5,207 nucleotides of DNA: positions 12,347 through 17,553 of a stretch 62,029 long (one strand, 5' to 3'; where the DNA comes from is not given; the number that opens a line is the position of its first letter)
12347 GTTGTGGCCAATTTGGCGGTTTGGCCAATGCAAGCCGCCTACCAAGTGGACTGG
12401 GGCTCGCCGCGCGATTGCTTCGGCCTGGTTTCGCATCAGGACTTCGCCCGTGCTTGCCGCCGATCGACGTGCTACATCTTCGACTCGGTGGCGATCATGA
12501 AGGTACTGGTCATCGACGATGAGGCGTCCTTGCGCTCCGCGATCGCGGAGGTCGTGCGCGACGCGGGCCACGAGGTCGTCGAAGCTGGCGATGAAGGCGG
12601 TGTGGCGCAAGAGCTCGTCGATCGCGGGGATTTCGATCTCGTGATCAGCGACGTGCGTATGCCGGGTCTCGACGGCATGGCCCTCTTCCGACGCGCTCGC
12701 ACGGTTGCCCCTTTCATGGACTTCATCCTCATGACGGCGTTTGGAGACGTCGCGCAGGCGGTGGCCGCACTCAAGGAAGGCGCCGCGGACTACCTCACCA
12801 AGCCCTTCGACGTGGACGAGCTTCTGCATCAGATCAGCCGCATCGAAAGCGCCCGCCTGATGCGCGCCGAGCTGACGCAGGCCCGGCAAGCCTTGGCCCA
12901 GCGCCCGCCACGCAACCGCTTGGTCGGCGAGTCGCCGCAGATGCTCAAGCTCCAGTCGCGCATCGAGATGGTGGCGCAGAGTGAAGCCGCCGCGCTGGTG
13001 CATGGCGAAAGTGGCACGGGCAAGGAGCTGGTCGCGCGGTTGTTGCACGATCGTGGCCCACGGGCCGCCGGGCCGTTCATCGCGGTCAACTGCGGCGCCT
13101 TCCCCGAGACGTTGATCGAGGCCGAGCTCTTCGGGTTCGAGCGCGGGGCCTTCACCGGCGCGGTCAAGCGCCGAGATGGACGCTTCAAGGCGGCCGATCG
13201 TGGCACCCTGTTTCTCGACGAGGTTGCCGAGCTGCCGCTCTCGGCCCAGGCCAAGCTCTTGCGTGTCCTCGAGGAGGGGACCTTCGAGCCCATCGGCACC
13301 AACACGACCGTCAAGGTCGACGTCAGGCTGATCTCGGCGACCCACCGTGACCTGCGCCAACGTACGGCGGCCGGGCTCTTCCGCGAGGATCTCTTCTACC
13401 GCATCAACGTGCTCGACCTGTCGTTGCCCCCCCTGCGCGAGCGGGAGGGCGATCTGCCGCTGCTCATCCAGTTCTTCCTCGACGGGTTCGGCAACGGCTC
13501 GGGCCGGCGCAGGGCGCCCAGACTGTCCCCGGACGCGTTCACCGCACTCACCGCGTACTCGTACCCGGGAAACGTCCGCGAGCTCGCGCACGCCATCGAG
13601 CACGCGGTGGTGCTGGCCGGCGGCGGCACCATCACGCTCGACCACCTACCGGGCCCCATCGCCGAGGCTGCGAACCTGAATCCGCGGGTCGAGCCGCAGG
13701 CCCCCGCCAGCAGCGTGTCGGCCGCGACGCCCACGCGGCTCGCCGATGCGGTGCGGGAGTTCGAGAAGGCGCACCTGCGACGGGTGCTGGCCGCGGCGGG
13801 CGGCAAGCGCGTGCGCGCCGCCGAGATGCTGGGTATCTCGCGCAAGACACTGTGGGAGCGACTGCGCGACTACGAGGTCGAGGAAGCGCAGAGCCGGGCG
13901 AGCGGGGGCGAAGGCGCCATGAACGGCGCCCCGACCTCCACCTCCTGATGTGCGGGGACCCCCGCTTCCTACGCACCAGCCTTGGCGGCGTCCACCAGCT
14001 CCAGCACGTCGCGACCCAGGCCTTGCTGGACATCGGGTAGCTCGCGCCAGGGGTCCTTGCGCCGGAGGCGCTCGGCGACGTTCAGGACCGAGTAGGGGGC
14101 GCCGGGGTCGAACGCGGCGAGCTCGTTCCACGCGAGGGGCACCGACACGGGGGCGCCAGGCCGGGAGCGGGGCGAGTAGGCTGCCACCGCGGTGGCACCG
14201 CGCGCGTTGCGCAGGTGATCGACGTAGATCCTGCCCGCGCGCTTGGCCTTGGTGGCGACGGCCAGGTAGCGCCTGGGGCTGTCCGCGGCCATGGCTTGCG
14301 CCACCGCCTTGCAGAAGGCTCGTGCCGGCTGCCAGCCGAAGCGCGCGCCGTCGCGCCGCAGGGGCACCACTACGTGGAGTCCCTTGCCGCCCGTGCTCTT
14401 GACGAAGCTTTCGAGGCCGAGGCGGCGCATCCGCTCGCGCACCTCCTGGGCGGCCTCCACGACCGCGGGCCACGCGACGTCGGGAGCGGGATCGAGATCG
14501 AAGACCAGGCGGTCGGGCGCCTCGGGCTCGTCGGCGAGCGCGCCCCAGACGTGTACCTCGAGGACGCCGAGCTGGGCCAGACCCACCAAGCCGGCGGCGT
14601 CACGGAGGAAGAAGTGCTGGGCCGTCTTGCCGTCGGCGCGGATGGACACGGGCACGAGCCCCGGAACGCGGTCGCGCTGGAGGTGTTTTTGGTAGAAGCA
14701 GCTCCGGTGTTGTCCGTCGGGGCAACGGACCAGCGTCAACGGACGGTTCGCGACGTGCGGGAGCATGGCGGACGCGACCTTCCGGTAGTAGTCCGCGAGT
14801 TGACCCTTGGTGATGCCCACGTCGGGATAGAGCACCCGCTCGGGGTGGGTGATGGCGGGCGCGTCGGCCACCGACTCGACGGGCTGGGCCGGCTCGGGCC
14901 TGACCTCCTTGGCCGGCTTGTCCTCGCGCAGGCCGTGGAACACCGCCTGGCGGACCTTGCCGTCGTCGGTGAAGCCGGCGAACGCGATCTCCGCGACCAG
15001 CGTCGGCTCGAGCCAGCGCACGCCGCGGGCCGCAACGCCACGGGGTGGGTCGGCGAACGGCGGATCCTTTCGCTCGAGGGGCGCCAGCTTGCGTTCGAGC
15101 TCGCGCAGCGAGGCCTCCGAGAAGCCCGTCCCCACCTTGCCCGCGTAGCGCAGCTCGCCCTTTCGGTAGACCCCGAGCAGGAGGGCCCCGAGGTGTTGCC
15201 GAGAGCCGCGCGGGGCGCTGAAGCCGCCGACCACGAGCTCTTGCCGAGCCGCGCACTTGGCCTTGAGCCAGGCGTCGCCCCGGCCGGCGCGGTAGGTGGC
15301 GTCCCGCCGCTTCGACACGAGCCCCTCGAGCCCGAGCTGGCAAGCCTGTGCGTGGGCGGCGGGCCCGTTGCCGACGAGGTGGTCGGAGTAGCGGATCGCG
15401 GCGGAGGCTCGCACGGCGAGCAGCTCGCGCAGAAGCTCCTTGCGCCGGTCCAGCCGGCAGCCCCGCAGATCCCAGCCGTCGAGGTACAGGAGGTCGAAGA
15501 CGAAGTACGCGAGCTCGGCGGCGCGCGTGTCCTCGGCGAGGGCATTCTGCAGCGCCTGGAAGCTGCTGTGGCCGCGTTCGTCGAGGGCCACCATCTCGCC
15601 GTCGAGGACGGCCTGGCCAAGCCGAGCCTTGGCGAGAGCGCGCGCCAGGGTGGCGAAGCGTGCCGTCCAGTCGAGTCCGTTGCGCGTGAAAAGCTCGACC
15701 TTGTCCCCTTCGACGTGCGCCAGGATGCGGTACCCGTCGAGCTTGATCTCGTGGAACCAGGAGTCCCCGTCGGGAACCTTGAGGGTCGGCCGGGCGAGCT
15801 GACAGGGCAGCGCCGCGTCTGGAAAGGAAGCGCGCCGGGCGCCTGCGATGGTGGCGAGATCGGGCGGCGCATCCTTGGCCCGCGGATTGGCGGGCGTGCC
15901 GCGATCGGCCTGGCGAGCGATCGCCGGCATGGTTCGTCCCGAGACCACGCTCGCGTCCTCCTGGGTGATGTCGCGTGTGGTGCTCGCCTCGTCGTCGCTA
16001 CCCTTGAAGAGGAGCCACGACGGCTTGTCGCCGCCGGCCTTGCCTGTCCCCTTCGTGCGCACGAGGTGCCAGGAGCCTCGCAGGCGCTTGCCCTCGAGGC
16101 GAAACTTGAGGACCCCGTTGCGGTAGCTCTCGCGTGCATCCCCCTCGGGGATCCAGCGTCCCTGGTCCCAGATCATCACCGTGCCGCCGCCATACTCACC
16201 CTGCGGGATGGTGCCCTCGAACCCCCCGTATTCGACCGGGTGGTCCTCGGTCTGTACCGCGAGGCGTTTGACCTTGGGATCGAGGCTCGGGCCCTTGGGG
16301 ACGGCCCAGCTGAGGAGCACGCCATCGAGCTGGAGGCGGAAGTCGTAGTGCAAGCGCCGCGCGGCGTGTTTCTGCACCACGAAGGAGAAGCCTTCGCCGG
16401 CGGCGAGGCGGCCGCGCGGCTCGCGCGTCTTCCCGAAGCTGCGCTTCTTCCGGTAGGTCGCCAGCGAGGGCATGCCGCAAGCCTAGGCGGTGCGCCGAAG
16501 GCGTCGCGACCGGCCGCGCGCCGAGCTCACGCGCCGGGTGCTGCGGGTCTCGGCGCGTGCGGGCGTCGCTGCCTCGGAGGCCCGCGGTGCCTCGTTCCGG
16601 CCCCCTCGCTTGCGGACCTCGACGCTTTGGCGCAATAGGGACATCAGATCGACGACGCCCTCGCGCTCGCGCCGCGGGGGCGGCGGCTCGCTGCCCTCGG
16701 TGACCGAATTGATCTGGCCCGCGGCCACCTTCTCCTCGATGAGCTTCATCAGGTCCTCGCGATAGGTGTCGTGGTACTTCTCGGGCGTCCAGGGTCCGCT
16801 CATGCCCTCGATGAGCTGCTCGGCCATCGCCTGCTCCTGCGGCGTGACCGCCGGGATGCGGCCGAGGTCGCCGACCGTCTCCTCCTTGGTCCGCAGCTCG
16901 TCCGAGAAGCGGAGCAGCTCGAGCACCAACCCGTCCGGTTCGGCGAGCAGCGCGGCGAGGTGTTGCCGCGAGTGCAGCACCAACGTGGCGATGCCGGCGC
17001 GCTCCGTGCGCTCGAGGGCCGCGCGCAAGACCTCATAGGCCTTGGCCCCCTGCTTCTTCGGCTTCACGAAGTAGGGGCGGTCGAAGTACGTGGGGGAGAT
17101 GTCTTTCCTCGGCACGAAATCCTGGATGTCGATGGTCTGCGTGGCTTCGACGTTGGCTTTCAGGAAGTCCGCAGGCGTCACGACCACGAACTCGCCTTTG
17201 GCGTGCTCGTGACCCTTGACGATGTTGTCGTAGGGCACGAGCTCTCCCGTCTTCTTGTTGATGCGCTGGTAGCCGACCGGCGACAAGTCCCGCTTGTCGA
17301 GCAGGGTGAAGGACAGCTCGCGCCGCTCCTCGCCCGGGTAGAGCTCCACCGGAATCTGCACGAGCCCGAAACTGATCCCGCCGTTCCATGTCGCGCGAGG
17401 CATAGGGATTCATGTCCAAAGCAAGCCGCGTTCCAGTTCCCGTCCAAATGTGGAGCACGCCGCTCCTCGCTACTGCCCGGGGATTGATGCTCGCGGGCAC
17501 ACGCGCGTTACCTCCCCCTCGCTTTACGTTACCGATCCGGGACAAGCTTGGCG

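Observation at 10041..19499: Cluster of sigma54-type promoters around an orphan sigma54 activator: a candidate stress/NHEJ regulon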

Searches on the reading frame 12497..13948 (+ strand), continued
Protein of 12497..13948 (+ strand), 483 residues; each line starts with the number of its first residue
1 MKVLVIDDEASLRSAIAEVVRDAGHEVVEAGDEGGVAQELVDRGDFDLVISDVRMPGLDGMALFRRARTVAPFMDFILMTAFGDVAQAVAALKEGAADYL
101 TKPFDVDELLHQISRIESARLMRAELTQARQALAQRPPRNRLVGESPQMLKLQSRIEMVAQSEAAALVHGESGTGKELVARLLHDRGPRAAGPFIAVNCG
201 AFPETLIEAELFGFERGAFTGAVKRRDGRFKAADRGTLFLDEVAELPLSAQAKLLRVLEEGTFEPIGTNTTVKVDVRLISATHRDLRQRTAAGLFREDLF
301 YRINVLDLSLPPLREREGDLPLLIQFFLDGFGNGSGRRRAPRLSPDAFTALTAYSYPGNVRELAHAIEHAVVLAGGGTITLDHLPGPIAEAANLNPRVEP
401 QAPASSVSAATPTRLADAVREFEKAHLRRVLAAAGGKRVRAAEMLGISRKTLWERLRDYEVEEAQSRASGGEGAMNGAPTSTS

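Call 74: search_protein_families(library=ncbifam, max_evalue=0.01, proteins=[window:12497-13948:+, L021:16918-17931:+])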
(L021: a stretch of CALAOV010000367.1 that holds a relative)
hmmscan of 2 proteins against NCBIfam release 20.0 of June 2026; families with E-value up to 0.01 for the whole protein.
window:12497-13948:+ (483 aa): 119 families (the best 25 are shown)
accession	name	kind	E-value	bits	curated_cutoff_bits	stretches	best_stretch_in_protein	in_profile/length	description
NF008469.0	PRK11361.1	equivalog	8.6e-133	443.4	714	1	2-464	6-459/461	acetoacetate metabolism transcriptional regulator AtoC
TIGR01818.1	ntrC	equivalog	1.6e-126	422.8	558.6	1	3-458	1-462/463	nitrogen regulation protein NR(I)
NF008176.1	PRK10923.1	equivalog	2.7e-107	359.2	620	1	2-460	5-467/469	nitrogen regulation protein NR(I)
NF007689.0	PRK10365.1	equivalog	1.9e-106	356.5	760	1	2-456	7-439/441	sigma-54-dependent response regulator transcription factor ZraR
NF011695.0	PRK15115.1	equivalog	1.1e-105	354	763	1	2-463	8-440/445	two-component system response regulator GlrR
TIGR02915.1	PEP_resp_reg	equivalog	1.2e-102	344.1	502.6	1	3-461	1-444/445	PEP-CTERM-box response regulator transcription factor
NF051870.1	NAssimRespRegNtrX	equivalog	3.2e-102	342.7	600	1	2-458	3-449/452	nitrogen assimilation response regulator NtrX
NF038308.1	RNA_repair_RtcR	equivalog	3.6e-101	339.6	650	1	98-461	135-518/530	RNA repair transcriptional activator RtcR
TIGR01817.1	nifA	equivalog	1e-98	331.4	528.85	1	128-461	184-529/534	nif-specific transcriptional activator NifA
NF003451.0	PRK05022.1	equivalog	1.5e-96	324.2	476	1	111-452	160-501/512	nitric oxide reductase transcriptional regulator NorR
NF041552.1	TF_PrdR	equivalog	4.9e-95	319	795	1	132-460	260-577/577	sigma-54 dependent transcriptional regulator PrdR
NF041946.1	LuxO_transreg_Vib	equivalog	6.4e-93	312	800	1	33-460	28-461/463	quorum-sensing sigma-54 dependent transcriptional regulator LuxO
NF050807.1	TransRegFlbDCaul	equivalog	2.1e-91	307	750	1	1-464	1-443/454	sigma-54-dependent transcriptional regulator FlbD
TIGR02329.1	propionate_PrpR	equivalog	3e-85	286.9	499.2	1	113-457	195-525/526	propionate catabolism operon regulatory protein PrpR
NF049963.1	RespRegFlgRCampy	domain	1.9e-84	284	750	1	44-383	43-376/429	fla regulon two-component system response regulator FlgR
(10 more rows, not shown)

L021:16918-17931:+ (337 aa): 46 families (the best 25 are shown)
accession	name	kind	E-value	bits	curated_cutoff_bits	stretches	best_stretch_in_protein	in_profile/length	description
TIGR02392.1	rpoH_proteo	equivalog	1.4e-80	270.8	323.1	1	55-323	2-269/270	RNA polymerase sigma factor RpoH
NF005143.0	PRK06596.1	subfamily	1.2e-78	264.5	241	1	47-324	7-283/285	RNA polymerase factor sigma-32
NF005693.0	PRK07500.1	equivalog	3.7e-64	216.6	315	1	62-324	14-279/289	RNA polymerase factor sigma-32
TIGR02394.1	rpoS_proteo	equivalog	1.2e-52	179.2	378.7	1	51-325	10-277/285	RNA polymerase sigma factor RpoS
NF004207.0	PRK05657.1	equivalog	4.1e-50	171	394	1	32-325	34-320/329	RNA polymerase sigma factor RpoS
NF041931.2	MzaA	equivalog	1.3e-45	156.5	800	1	92-319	479-702/726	MZA anti-phage system associated sigma-70 family RNA polymerase sigma factor MzaA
NF006666.0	PRK09210.1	equivalog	9.1e-44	150.2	572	1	44-319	91-357/370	RNA polymerase sigma factor RpoD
TIGR02997.1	Sig70-cyanoRpoD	subfamily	1.4e-43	149.3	384.5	1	91-313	77-292/298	RNA polymerase sigma factor, RpoD/SigA family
TIGR02393.1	RpoD_Cterm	equivalog_domain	6.6e-40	137.2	354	1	92-320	4-226/238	RNA polymerase sigma factor RpoD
NF004561.0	PRK05901.1-3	equivalog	1.3e-37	130.1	582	1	86-319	298-524/537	RNA polymerase sigma factor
NF004208.0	PRK05658.1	equivalog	2.6e-36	125.9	555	1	91-318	395-616/631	RNA polymerase sigma factor RpoD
NF004560.0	PRK05901.1-1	equivalog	3.1e-36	125.6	711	1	84-319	275-503/516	RNA polymerase sigma factor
NF005920.0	PRK07921.1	subfamily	5.5e-34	117.6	464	1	70-320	74-316/328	RNA polymerase sigma factor SigB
NF004562.0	PRK05901.1-4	equivalog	6.1e-34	117.5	779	1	92-319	320-541/571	RNA polymerase sigma factor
NF005642.0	PRK07405.1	subfamily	1.7e-32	112.9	524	1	91-319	85-306/318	RNA polymerase sigma factor SigD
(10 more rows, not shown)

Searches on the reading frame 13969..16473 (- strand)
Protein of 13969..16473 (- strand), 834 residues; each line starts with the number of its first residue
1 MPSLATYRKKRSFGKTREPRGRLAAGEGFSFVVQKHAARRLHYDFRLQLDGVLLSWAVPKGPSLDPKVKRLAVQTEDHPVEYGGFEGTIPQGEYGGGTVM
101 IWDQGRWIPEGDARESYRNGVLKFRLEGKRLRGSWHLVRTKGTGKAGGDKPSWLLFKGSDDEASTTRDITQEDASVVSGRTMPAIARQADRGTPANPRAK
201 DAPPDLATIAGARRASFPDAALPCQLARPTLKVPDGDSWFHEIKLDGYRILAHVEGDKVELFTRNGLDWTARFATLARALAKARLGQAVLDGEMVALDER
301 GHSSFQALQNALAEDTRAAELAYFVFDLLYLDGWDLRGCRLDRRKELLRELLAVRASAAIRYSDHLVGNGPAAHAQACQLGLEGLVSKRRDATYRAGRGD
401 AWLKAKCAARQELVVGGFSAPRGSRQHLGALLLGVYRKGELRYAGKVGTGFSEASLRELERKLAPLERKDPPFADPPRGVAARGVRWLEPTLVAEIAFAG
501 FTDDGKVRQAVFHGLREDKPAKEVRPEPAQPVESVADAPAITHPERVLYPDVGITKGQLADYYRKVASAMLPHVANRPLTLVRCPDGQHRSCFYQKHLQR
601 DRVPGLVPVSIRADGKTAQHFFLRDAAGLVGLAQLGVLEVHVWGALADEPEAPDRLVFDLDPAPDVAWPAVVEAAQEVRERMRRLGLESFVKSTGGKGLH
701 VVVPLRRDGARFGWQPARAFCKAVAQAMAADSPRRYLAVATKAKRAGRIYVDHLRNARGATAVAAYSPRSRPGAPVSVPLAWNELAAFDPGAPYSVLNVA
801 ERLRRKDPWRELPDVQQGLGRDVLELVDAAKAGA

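Call 10: search_protein_families(library=pfam, proteins=[window:13969-16473:-])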
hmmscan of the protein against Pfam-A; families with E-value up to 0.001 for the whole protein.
window:13969-16473:- (834 aa): 5 families
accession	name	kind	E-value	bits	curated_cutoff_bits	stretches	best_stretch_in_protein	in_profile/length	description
PF21686.3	LigD_Prim-Pol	-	5.9e-90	301.7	27.4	1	555-809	1-254/254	LigD, primase-polymerase domain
PF13298.12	LigD_N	-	1.1e-44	151.5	31.1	1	34-139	1-107/107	DNA Ligase D 3'-phosphoesterase domain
PF04679.21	DNA_ligase_A_C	-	6.6e-31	107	27.5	1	425-519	2-94/94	ATP dependent DNA ligase C terminal region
PF01068.26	DNA_ligase_A_M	-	3.4e-30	105.7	26.2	1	230-406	13-204/204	ATP dependent DNA ligase domain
PF09414.15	RNA_ligase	-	3.4e-05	24.5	27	1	238-406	2-171/171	RNA ligase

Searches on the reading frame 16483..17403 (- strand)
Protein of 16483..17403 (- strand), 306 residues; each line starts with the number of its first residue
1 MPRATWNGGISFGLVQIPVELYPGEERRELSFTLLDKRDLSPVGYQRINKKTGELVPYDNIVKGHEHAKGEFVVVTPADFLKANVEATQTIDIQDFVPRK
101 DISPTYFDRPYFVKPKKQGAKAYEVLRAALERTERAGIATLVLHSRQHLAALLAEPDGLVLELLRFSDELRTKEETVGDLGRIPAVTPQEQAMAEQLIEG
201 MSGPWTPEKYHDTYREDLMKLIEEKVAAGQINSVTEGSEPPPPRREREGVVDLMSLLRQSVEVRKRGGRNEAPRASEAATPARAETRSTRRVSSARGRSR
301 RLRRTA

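Call 10: search_protein_families(library=pfam, proteins=[window:16483-17403:-])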
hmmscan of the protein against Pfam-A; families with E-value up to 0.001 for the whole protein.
window:16483-17403:- (306 aa): 1 family
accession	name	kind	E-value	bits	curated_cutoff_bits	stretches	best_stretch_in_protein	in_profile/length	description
PF02735.22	Ku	-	3.6e-42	144.9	25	1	11-189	1-186/190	Ku70/Ku80 beta-barrel domain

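Call 22: find_related_loci(query=window:16483-17403:-, collection=metagenome_contigs, flank=4000)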
Query window:16483-17403:- (306 aa) in metagenome_contigs; peptide patterns used: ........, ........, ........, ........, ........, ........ (x = any residue, [..] = any of these).
335 stretches matched a pattern; 28 encode a relative of the query (tblastn E <= 1e-3); 28 distinct loci.
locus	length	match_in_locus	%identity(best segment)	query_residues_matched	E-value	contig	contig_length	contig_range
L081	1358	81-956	51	1-294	3e-97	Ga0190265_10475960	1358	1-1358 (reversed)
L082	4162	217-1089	48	1-291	1e-83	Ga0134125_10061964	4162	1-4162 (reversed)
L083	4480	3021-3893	48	1-291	2e-83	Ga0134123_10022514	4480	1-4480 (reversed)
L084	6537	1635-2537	46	1-302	3e-80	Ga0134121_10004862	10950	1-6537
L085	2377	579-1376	48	1-266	5e-82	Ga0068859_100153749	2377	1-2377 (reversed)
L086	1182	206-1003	45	1-264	3e-85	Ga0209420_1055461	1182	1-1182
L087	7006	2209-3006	46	1-264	1e-78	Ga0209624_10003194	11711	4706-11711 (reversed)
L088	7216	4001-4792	48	1-262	3e-77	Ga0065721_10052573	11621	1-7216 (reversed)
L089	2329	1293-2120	44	1-277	1e-78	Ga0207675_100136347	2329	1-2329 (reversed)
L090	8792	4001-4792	48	1-262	8e-77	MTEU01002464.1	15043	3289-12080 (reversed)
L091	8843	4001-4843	46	1-276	1e-75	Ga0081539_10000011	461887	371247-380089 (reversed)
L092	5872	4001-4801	45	1-268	3e-75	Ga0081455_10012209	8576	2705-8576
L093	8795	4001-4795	44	1-272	8e-73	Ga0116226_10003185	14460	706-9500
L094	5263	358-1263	43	1-299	4e-72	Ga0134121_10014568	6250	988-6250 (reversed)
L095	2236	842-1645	43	1-276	1e-73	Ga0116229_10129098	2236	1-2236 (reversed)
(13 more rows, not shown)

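Call 48: find_homologous_proteins(query=window:16483-17403:-, max_evalue=1e-60)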
Query window:16483-17403:- (306 aa): 2915 proteins with E <= 1e-60 among 8000 candidates; the best 120 are listed.
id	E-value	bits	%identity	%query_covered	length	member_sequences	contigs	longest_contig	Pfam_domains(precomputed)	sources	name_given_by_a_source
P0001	1.1e-196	670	100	100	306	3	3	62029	PF02735.23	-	-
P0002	7.5e-124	431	66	100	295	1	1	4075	PF02735.23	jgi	jgi:DNA end-binding protein Ku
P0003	2.1e-123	429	66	100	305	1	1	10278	PF02735.23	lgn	-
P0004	3.9e-123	429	73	85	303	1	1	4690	PF02735.23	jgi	jgi:DNA end-binding protein Ku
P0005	5.8e-120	418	62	100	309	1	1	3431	PF02735.23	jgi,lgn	jgi:DNA end-binding protein Ku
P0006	6.5e-119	415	66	100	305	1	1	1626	PF02735.23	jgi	jgi:DNA end-binding protein Ku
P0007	2.3e-109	383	61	100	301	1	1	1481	PF02735.23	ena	-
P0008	3.0e-88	314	52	100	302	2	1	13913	PF02735.23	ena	-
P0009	9.9e-88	312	56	87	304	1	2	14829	PF02735.23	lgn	-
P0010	6.0e-87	310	56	89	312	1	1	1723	PF02735.23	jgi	jgi:DNA end-binding protein Ku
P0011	6.2e-87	310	54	89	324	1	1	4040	PF02735.23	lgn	-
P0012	1.3e-86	309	51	96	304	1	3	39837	PF02735.23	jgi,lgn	jgi:DNA end-binding protein Ku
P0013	7.6e-86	306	50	97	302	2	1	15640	PF02735.23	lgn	-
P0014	2.5e-85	304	55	89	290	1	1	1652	PF02735.23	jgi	jgi:DNA end-binding protein Ku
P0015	6.2e-85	303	53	93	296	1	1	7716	PF02735.23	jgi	jgi:DNA end-binding protein Ku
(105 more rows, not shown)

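Call 49: find_encoding_contigs(protein=P0003, flank=6000, max_places=2)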
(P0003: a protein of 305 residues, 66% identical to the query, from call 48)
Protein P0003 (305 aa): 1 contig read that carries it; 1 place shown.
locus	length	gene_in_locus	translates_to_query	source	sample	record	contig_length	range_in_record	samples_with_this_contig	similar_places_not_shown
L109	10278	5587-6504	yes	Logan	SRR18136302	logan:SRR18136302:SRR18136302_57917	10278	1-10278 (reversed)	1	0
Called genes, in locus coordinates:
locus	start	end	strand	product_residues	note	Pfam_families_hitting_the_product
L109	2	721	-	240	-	?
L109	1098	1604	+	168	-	PF01814:Hemerythrin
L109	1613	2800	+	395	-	PF01408:GFO_IDH_MocA, PF02894:GFO_IDH_MocA_C, PF22725:GFO_IDH_MocA_C3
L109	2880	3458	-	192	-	-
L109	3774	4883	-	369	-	PF00155:Aminotran_1_2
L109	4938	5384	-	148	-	-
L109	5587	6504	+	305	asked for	PF02735:Ku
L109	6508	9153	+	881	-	PF13298:LigD_N, PF01068:DNA_ligase_A_M, PF04679:DNA_ligase_A_C, PF21686:LigD_Prim-Pol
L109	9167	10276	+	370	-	?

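Call 50: find_encoding_contigs(protein=P0002, flank=4000, max_places=2)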
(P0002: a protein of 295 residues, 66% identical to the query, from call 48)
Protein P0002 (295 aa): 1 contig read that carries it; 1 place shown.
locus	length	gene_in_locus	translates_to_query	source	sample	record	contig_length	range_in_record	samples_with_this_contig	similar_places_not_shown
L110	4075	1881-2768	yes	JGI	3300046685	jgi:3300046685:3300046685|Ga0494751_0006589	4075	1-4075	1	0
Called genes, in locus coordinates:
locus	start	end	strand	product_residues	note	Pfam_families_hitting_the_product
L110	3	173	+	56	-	?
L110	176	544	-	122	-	-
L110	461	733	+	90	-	-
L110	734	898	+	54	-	-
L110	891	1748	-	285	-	-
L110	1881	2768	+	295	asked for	PF02735:Ku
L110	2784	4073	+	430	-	?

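Call 51: find_encoding_contigs(protein=P0004, flank=4000, max_places=2)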
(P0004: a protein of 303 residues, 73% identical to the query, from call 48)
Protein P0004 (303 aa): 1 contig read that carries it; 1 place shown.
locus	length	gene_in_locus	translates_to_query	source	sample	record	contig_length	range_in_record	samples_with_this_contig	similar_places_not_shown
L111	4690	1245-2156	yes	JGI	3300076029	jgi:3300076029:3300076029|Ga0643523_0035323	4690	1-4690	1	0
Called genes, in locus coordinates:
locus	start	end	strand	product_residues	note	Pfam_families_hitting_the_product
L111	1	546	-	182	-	?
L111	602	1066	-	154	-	-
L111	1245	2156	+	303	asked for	PF02735:Ku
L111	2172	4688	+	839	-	?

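Call 52: find_encoding_contigs(protein=P0005, flank=4000, max_places=2)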
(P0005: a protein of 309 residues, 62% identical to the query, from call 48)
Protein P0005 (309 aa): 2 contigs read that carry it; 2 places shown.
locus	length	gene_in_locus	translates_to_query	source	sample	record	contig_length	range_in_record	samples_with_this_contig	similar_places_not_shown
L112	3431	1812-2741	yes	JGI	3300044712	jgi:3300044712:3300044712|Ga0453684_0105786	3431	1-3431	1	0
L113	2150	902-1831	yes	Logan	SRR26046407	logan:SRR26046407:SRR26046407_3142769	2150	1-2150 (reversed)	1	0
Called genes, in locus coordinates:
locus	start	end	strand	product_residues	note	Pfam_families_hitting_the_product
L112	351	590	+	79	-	PF04945:YHS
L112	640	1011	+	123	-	PF00072:Response_reg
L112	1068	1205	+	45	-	-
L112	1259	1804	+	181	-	PF00210:Ferritin, PF02915:Rubrerythrin (weak)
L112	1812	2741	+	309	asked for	PF02735:Ku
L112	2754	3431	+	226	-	?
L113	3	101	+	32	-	?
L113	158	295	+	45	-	-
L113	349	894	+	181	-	PF00210:Ferritin, PF02915:Rubrerythrin (weak)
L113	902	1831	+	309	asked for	PF02735:Ku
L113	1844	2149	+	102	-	?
